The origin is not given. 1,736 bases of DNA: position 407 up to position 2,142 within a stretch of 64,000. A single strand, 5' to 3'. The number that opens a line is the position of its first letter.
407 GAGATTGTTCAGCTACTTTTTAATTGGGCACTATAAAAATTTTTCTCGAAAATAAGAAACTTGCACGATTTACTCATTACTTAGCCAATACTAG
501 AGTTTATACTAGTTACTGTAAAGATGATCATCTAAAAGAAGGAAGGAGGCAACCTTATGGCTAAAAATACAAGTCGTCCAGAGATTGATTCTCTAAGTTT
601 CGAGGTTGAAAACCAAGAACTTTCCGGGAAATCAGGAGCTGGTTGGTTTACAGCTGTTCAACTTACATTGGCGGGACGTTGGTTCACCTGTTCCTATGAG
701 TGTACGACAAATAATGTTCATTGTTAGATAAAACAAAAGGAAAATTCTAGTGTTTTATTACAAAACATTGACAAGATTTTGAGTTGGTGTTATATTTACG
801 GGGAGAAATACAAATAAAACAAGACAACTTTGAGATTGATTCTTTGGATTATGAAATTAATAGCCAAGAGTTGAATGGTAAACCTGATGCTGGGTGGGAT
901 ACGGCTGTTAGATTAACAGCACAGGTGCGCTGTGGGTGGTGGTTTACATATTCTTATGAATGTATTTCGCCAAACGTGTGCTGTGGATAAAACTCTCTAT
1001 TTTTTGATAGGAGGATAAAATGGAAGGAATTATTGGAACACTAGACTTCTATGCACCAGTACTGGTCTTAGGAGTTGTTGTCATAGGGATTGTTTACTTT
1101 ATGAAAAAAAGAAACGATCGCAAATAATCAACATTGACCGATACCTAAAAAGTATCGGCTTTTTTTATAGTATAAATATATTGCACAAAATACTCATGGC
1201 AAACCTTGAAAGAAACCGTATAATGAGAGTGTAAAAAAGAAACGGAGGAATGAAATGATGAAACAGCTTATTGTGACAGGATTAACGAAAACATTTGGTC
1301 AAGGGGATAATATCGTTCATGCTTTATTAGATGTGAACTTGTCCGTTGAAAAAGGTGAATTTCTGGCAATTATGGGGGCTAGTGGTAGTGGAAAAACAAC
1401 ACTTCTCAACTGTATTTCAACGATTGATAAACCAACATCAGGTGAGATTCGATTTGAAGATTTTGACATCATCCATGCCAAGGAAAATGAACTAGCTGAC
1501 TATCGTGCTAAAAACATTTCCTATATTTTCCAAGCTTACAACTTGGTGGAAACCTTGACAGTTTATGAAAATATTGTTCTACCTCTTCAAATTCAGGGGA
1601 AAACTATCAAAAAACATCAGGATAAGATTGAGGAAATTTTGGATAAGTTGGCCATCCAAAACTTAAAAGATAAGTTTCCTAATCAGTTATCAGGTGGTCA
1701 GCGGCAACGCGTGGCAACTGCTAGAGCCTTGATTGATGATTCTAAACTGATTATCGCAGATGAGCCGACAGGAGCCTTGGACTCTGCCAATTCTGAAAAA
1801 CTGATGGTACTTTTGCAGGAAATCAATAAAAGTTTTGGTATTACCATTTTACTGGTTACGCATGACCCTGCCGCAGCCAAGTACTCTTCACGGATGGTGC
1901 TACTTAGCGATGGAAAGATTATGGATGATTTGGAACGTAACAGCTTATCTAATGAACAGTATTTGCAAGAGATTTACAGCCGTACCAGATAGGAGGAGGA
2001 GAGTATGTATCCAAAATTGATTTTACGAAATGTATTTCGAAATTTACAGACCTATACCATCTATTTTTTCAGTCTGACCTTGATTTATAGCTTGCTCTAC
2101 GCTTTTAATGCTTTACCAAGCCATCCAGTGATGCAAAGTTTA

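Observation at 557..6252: Tandem paralogous Cys/Trp-rich precursor-like peptides beside a BceAB-type transporter and an atypical two-component system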

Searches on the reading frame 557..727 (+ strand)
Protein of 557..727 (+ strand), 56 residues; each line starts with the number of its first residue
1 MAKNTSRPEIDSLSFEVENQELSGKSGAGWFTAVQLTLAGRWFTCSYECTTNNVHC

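Call 3: search_protein_families(library=ncbifam, proteins=[window:557-724:+], max_evalue=1)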
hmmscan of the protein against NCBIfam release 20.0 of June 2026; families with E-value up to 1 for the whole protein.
seq(56 aa): 3 families
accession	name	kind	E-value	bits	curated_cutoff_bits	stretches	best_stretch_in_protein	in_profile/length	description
NF040663.1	salivaricin_M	equivalog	1.3e-27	95.2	60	1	5-56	2-56/57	salivaricin M family lantibiotic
NF000539.0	plantaricin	subfamily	0.0011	19.4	29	1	6-53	15-66/69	plantaricin C family lantibiotic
NF011895.0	PRK15368.1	equivalog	0.19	11.7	187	1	33-52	75-94/127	SPI-2 type III secretion system protein SpiC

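Call 4: search_protein_families(library=pfam, proteins=[window:557-724:+], max_evalue=1)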
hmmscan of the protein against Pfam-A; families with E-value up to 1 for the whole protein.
seq(56 aa): 0 families

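Call 10: find_homologous_proteins(query=window:557-724:+, max_evalue=0.01)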
Query seq(56 aa) (56 aa): 130 proteins with E <= 0.01 among 135 candidates; the best 120 are listed.
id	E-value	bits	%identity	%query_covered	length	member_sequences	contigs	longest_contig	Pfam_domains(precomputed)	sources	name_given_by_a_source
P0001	1.5e-31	123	98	100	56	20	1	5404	-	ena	-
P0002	7.9e-31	121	98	100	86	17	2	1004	-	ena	-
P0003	5.2e-27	109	92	100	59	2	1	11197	-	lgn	-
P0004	5.2e-20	87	76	100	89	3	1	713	-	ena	-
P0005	1.6e-19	86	73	100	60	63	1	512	-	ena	-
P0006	9.7e-17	77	95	73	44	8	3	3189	-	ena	-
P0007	2.9e-16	76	79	100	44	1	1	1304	-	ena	-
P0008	4.4e-15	72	65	100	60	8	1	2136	-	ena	-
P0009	8.5e-14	68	71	100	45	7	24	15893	-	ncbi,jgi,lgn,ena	jgi:hypothetical protein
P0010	1.0e-12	65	59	100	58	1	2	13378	-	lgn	-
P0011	1.2e-12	64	66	89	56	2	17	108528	-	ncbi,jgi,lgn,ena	jgi:hypothetical protein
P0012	3.8e-12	63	94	61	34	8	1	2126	-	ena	-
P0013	2.0e-8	51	97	52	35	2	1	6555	-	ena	-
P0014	3.9e-8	50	97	52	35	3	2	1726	-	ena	-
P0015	9.2e-8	49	96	50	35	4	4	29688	-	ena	-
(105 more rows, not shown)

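Call 12: find_encoding_contigs(protein=P0011, flank=10000, max_places=4)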
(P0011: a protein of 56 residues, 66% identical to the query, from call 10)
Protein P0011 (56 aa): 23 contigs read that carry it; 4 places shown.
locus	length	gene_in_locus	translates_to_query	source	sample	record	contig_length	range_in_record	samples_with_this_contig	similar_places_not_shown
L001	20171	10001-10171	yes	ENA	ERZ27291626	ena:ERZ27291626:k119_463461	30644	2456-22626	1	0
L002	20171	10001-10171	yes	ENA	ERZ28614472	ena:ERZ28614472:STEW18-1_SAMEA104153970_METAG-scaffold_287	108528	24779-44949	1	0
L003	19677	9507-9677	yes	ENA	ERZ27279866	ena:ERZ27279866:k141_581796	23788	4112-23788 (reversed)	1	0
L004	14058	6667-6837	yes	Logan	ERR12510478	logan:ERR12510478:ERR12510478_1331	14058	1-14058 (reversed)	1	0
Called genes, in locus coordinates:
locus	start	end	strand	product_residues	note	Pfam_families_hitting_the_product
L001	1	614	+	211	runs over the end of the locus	PF20730:YetF_N, PF04239:DUF421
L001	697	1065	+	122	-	-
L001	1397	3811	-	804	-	PF02525:Flavodoxin_2 (weak), PF03358:FMN_red, PF04205:FMN_bind, PF00890:FAD_binding_2, PF01266:DAO, PF03486:HI0933_like (weak), PF12831:FAD_oxidored, PF00890:FAD_binding_2, +3 more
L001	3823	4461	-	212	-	PF02525:Flavodoxin_2 (weak), PF03358:FMN_red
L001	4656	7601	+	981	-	PF13575:DUF4135, PF05147:LANC_like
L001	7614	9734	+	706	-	PF03412:Peptidase_C39, PF00664:ABC_membrane, PF02463:SMC_N, PF00005:ABC_tran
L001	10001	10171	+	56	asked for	-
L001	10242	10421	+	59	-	-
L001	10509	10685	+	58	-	-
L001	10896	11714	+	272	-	PF00005:ABC_tran, PF02463:SMC_N (weak), PF13304:AAA_21 (faint)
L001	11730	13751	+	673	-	PF02687:FtsX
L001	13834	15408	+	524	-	-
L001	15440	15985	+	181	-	PF00072:Response_reg, PF00196:GerE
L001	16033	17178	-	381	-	PF00730:HhH-GPD, PF00633:HHH, PF14815:NUDIX_4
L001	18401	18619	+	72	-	-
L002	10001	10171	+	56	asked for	-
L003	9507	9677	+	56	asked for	-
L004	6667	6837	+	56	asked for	-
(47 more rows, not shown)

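Call 13: find_encoding_contigs(protein=P0010, flank=10000, max_places=3)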
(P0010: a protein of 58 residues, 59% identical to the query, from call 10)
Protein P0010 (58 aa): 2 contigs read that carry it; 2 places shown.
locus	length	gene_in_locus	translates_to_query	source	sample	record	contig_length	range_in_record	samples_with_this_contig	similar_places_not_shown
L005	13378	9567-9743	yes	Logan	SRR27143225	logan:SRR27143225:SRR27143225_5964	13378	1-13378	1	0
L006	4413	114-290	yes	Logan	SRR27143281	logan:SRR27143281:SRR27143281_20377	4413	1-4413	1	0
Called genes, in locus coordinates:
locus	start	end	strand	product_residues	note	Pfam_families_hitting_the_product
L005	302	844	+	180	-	PF13395:HNH_4 (weak), PF01844:HNH, PF14279:HNH_5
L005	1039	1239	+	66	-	PF25847:YgzA (weak)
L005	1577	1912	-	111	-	-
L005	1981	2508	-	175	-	-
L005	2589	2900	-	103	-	-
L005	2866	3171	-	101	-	-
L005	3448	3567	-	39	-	-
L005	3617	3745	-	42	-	-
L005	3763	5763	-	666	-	PF02687:FtsX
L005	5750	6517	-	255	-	PF00005:ABC_tran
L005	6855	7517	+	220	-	PF00072:Response_reg, PF00486:Trans_reg_C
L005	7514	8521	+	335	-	PF02518:HATPase_c, PF13589:HATPase_c_3 (weak)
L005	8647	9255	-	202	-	PF00072:Response_reg, PF00196:GerE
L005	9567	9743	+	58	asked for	-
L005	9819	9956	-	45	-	-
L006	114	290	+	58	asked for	-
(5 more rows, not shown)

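Call 14: find_encoding_contigs(protein=window:557-727:+, flank=10000, max_places=6)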
Protein window:557-727:+ (56 aa): 23 contigs read that carry it; 6 places shown.
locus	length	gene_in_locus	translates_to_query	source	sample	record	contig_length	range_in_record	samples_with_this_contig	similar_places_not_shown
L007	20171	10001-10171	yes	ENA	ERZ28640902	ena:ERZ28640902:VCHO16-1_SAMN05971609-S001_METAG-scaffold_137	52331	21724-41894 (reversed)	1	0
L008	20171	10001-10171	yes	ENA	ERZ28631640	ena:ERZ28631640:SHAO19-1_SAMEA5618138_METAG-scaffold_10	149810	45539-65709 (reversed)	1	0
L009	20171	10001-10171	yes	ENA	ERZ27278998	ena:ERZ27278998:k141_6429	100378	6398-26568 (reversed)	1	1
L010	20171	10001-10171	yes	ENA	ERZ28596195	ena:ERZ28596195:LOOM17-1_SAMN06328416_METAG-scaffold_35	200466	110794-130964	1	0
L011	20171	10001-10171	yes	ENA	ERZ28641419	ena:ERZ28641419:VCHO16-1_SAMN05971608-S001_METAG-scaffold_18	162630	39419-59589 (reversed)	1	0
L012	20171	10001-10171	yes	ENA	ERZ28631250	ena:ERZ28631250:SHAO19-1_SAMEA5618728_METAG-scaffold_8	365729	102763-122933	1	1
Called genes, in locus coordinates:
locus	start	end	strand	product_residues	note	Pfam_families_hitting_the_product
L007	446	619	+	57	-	-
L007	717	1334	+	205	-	-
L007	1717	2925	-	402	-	PF13173:AAA_14, PF13635:DUF4143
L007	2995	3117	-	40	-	-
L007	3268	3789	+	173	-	PF11188:DUF2975 (weak)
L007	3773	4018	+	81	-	PF13744:HTH_37 (weak), PF12844:HTH_19 (weak), PF01381:HTH_3 (weak), PF13443:HTH_26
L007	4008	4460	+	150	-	-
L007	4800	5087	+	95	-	-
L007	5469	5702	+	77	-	-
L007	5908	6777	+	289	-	PF01381:HTH_3, PF12844:HTH_19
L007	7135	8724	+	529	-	PF00664:ABC_membrane, PF00005:ABC_tran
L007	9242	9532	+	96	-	PF19387:DUF5962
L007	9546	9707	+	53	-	-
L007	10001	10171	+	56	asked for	-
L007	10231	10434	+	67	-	-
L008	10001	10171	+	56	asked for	-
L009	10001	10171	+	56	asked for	-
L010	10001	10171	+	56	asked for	-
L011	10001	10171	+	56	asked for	-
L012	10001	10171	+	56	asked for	-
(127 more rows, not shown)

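Call 35: list_cluster_members(proteins=[window:557-727:+, window:1020-1127:+, window:1255-1992:+, window:2005-4020:+, window:4101-5675:+, window:5656-6252:+, window:27511-29754:+, window:53674-55635:+, window:33831-35633:+, window:23917-25860:+])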
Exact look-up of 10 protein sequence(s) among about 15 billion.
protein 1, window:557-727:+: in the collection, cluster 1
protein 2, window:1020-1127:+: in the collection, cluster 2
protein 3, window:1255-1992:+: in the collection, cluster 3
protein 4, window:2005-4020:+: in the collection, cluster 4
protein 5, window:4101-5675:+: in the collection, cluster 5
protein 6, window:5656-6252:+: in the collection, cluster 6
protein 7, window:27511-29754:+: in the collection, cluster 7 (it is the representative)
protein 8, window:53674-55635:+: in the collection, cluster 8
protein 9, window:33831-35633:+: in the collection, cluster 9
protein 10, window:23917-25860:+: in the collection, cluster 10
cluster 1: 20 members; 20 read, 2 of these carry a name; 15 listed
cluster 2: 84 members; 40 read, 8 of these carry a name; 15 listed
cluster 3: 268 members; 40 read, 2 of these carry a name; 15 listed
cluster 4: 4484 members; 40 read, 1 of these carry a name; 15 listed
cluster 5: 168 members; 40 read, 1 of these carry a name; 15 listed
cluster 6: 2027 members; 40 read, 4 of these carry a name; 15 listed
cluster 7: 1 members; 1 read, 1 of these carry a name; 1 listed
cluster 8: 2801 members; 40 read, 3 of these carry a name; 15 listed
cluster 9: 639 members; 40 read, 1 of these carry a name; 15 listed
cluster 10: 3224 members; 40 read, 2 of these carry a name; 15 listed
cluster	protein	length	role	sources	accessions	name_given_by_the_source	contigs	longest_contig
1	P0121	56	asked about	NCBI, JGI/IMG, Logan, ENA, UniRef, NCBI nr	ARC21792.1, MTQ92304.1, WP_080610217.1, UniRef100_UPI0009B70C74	lantibiotic salivaricin M precursor [Streptococcus salivarius] | hypothetical protein | salivaricin M family lantibiotic n=1 Tax=Streptococcus TaxID=1301 RepID=UPI0009B70C74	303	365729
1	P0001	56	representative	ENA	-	-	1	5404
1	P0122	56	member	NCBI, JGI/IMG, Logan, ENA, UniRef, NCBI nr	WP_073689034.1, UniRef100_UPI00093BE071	salivaricin M family lantibiotic [Streptococcus salivarius] | hypothetical protein | salivaricin M family lantibiotic n=1 Tax=Streptococcus salivarius TaxID=1304 ...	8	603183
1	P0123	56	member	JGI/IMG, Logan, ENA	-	-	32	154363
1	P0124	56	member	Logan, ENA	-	-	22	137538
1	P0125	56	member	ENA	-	-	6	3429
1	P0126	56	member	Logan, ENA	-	-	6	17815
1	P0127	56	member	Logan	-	-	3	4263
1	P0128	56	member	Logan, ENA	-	-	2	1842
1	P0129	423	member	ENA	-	-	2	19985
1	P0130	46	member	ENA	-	-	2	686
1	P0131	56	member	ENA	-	-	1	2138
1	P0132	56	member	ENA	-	-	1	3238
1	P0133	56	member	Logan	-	-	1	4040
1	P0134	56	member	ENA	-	-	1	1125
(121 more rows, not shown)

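Call 68: find_encoding_contigs(protein=P0122, flank=10000, max_places=4)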
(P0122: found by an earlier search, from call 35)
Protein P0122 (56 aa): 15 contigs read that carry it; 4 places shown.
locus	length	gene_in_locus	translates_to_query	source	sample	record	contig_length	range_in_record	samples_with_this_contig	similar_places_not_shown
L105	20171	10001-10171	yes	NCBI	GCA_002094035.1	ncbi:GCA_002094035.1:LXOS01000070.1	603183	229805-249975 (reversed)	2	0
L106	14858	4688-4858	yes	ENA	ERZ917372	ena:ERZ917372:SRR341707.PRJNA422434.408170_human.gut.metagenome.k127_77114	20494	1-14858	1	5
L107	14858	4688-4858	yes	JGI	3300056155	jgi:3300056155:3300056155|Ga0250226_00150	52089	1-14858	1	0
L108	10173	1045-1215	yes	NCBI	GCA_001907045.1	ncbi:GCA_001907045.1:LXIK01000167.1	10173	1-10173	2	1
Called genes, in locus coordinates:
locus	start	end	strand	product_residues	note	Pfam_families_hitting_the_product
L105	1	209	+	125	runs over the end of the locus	-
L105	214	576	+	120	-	-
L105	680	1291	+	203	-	PF02517:Rce1-like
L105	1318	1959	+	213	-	PF00657:Lipase_GDSL (weak), PF13472:Lipase_GDSL_2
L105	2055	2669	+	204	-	-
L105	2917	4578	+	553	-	PF00916:Sulfate_transp, PF01740:STAS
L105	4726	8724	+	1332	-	-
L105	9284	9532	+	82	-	PF19387:DUF5962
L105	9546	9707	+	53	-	-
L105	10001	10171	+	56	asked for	-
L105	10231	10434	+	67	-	-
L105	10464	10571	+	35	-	-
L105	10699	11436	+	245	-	PF00005:ABC_tran, PF02463:SMC_N, PF13304:AAA_21 (faint)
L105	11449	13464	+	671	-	PF02687:FtsX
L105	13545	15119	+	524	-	-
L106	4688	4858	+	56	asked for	-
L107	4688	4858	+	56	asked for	-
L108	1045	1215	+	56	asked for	-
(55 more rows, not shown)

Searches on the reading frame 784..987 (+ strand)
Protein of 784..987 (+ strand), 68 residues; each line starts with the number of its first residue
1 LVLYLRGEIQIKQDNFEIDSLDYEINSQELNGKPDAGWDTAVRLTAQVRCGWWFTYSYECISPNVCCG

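Call 3: search_protein_families(library=ncbifam, proteins=[window:784-987:+], max_evalue=1)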
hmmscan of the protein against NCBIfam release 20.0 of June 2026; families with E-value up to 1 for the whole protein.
seq(68 aa): 2 families
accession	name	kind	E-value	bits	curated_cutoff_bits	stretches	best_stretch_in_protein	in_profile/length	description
NF040663.1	salivaricin_M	equivalog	2.2e-30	104.1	60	1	12-68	1-57/57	salivaricin M family lantibiotic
NF000539.0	plantaricin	subfamily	0.0072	16.8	29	1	19-67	18-69/69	plantaricin C family lantibiotic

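Call 4: search_protein_families(library=pfam, proteins=[window:784-987:+], max_evalue=1)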
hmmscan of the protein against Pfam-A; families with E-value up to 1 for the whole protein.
seq(68 aa): 0 families

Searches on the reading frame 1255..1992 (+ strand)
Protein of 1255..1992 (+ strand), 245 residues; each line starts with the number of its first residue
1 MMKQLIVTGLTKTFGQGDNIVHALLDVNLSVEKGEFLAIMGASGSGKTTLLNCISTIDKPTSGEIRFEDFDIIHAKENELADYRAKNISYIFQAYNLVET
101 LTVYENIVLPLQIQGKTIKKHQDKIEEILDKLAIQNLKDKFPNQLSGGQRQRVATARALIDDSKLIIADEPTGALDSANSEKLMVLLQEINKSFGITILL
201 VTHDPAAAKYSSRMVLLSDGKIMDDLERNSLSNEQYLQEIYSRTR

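Call 3: search_protein_families(library=ncbifam, proteins=[window:1255-1992:+], max_evalue=1)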
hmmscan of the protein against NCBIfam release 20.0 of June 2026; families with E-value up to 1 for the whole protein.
window:1255-1992:+ (245 aa): 201 families (the best 25 are shown)
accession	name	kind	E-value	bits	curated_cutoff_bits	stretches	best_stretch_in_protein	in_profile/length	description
NF038007.1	ABC_ATP_DarD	equivalog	5.2e-61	205.9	375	1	22-222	19-218/218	darobactin export ABC transporter ATP-binding protein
TIGR03608.1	L_ocin_972_ABC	subfamily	2.4e-60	203.5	254.85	1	22-215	12-204/206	putative bacteriocin export ABC transporter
TIGR02211.1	LolD_lipo_ex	equivalog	1.6e-59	201.1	307.75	1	8-223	5-220/221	lipoprotein-releasing ABC transporter ATP-binding protein LolD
TIGR02673.1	FtsE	equivalog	1.1e-58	198.4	264.85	1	20-220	14-213/214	cell division ATP-binding protein FtsE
TIGR02315.1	ABC_phnC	equivalog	5e-58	196.4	266.1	1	5-241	2-242/243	phosphonate ABC transporter ATP-binding protein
NF007826.0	PRK10535.1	equivalog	8.5e-58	196.1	966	1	5-235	5-234/648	macrolide ABC transporter ATP-binding protein/permease MacB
TIGR02982.1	heterocyst_DevA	subfamily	1.2e-57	195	295.8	1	7-222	4-219/220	ABC exporter ATP-binding subunit, DevA family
NF040933.2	ABC_arch_GlcV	equivalog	1.6e-57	195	450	1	5-223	3-221/357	glucose ABC transporter ATP-binding protein GlcV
TIGR02314.1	ABC_MetN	equivalog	8.6e-55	186.1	499.7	1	8-224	5-221/343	methionine ABC transporter ATP-binding protein MetN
NF007879.0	PRK10584.1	equivalog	1.3e-52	178.8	336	1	6-224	8-226/228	putative ABC transporter ATP-binding protein YbbA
NF008639.0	PRK11629.1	equivalog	7.8e-52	176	360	1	7-226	9-228/234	lipoprotein-releasing ABC transporter ATP-binding protein LolD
TIGR03265.1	PhnT2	equivalog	3e-51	174.7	457.7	1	3-223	3-214/353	putative 2-aminoethylphosphonate ABC transporter ATP-binding protein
TIGR00968.1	3a0106s01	subfamily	6.5e-51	173.1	342.75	1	7-224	3-211/237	sulfate ABC transporter ATP-binding protein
NF040840.2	tungstate_WtpC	equivalog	3.1e-46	158.3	440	1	24-223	16-210/347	tungstate ABC transporter ATP-binding protein WtpC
NF043075.1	MMSYN1_0197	equivalog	3.9e-46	157.6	550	1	10-223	8-212/341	spermidine/putrescine ABC transporter ATP-binding protein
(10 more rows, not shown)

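Call 4: search_protein_families(library=pfam, proteins=[window:1255-1992:+], max_evalue=1)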
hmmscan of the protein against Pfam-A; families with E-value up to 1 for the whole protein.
window:1255-1992:+ (245 aa): 26 families (the best 25 are shown)
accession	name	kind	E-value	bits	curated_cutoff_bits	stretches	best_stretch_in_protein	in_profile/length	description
PF00005.33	ABC_tran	-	2.7e-36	125.6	25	1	26-172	3-136/137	ABC transporter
PF02463.25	SMC_N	-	4.7e-08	33.2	40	1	35-209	25-203/220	RecF/RecN/SMC N terminal domain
PF13304.12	AAA_21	-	8.2e-07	29.8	27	2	37-85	2-69/304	AAA domain, putative AbiEii toxin, Type IV TA system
PF13555.12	AAA_29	-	0.00035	20.7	27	1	32-65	20-52/61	P-loop containing region of AAA domain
PF13401.12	AAA_22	-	0.00041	21.1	27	1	34-202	5-122/130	AAA domain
PF13191.12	AAA_16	-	0.0014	19.6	32.6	1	30-68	18-61/167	AAA ATPase domain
PF00503.26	G-alpha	-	0.0054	16.4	48.8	1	37-143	24-110/333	G-protein alpha subunit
PF13476.12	AAA_23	-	0.008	17.3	27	1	36-146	21-126/201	AAA domain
PF03193.22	RsgA_GTPase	-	0.008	16.5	30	1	33-66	105-138/174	RsgA GTPase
PF25199.1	nSTAND_NTPase5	-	0.015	15.6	34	1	9-52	17-59/145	Novel STAND NTPase 5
PF20703.3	nSTAND1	-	0.015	15.4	27.1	1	30-53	29-52/379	Novel STAND NTPase 1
PF00931.28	NB-ARC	-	0.019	14.7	23.5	1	32-57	16-41/248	NB-ARC domain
PF13481.12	AAA_25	-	0.029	14.5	27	1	32-51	31-50/195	AAA domain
PF20720.3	nSTAND3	-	0.036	14.2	27.2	1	31-54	14-37/155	Novel STAND NTPase 3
PF00006.31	ATP-synt_ab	-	0.045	13.8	29.5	1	24-56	4-36/213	ATP synthase alpha/beta family, nucleotide-binding domain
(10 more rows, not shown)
